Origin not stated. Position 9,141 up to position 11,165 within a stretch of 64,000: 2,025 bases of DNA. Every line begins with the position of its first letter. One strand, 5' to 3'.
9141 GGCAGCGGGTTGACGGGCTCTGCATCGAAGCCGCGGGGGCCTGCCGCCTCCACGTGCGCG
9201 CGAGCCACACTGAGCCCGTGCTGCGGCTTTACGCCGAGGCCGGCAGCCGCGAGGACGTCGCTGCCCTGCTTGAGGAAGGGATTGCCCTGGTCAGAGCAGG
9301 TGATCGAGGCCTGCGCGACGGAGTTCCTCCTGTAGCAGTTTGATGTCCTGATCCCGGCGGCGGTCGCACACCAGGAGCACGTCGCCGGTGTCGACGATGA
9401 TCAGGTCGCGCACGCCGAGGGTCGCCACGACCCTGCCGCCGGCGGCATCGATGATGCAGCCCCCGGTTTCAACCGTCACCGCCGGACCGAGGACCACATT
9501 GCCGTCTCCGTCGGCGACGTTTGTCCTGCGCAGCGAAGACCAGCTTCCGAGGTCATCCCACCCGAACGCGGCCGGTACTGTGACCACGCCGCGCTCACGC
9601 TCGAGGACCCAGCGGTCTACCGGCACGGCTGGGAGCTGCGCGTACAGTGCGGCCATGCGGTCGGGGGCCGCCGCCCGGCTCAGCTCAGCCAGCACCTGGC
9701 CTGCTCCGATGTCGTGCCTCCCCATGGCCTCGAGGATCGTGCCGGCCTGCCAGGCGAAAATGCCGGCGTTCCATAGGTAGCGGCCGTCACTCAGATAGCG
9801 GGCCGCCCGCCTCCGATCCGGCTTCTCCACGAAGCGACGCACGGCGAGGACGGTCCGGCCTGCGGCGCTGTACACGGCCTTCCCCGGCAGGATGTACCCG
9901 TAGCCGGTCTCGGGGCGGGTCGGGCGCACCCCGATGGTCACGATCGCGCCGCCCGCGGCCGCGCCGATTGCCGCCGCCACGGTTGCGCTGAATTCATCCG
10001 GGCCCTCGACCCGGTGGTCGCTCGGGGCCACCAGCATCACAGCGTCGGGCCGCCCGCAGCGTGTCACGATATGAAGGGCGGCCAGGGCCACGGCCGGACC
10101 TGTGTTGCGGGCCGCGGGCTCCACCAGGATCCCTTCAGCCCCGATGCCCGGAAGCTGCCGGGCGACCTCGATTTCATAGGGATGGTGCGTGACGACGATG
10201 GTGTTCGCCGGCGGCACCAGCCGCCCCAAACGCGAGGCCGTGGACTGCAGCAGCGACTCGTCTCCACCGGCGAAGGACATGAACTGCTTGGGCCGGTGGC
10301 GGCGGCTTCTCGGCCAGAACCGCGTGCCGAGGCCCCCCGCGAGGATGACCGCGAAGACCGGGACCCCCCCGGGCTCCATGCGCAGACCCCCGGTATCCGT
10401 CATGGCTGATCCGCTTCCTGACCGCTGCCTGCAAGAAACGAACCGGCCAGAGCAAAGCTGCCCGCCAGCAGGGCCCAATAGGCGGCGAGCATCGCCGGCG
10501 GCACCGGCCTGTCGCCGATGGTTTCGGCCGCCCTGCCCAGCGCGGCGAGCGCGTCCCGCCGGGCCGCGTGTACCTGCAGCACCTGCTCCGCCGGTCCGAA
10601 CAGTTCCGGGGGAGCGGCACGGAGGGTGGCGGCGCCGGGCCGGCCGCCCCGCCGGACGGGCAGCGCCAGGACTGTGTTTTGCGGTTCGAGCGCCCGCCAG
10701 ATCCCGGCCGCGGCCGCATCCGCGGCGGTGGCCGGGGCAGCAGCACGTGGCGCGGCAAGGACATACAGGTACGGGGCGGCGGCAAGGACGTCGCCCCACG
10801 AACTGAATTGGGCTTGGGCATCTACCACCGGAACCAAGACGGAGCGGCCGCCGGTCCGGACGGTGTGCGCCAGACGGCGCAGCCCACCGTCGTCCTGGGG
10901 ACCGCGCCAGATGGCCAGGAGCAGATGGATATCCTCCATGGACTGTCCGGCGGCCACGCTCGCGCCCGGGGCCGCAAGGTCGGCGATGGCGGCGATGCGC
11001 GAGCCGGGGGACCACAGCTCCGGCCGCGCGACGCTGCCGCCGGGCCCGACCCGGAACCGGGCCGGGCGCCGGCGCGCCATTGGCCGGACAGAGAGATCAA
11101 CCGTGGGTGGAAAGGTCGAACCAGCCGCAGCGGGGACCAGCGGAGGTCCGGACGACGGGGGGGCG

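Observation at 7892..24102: ~16-kb spore-surface glycosylation island: four CotS-like kinases, three GT4 transferases, GDP-mannose and GDP-heptose supply genes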

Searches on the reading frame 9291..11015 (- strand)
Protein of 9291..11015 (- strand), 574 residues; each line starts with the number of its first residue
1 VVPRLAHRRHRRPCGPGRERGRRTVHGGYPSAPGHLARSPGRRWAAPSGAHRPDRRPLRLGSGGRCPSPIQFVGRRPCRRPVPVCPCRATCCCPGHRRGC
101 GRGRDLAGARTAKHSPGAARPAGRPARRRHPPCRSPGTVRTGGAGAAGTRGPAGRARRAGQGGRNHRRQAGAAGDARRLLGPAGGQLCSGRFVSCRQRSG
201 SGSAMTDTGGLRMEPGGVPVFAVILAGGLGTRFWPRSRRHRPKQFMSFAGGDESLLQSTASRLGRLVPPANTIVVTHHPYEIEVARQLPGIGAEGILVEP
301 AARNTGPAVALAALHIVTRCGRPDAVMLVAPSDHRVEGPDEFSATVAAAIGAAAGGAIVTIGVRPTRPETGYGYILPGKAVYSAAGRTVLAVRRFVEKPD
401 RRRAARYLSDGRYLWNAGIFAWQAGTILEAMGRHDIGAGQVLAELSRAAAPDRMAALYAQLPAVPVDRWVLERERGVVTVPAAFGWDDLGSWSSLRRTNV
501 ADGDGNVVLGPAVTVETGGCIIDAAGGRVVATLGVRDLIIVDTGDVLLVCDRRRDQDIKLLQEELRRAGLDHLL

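Call 5: search_protein_families(library=pfam, proteins=[window:9291-11015:-], max_evalue=0.001)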
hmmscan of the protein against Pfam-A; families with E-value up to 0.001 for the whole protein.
window:9291-11015:- (574 aa): 3 families
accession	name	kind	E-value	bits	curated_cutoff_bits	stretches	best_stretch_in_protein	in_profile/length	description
PF00483.29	NTP_transferase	-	9.4e-36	124.1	21.2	1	222-501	2-241/245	Nucleotidyl transferase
PF22640.1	ManC_GMP_beta-helix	-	4e-14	52.7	27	1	512-565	3-55/55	MannoseP isomerase/GMP-like beta-helix domain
PF12804.13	NTP_transf_3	-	1.1e-06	29.4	27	1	222-340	1-102/160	MobA-like NTP transferase domain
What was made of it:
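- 9291..10403 (-): ManC, mannose-1-phosphate guanylyltransferase (GMP domain only, no PMI cupin domain). Last gene of the minus-strand operon. NTP_transferase plus ManC_GMP_beta-helix domains (call 5).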

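Call 7: search_protein_families(library=ncbifam, proteins=[window:9291-11015:-], max_evalue=0.01)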
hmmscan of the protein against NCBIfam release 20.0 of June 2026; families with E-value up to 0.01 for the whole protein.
window:9291-11015:- (574 aa): 3 families
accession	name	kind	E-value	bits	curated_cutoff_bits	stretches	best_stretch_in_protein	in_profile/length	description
TIGR01479.1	GMP_PMI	equivalog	3.2e-81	273.5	372.95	1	221-567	2-347/467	mannose-1-phosphate guanylyltransferase/mannose-6-phosphate isomerase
NF012004.0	PRK15460.1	equivalog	6.3e-66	223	859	1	220-569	6-359/478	mannose-1-phosphate guanyltransferase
TIGR03992.1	Arch_glmU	subfamily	0.0083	15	292.1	0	222-308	3-84/393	bifunctional sugar-1-phosphate nucleotidylyltransferase/acetyltransferase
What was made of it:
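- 9291..10403 (-): TIGR01479 scores 273 bits over model positions 2-347 of 467 (call 7).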
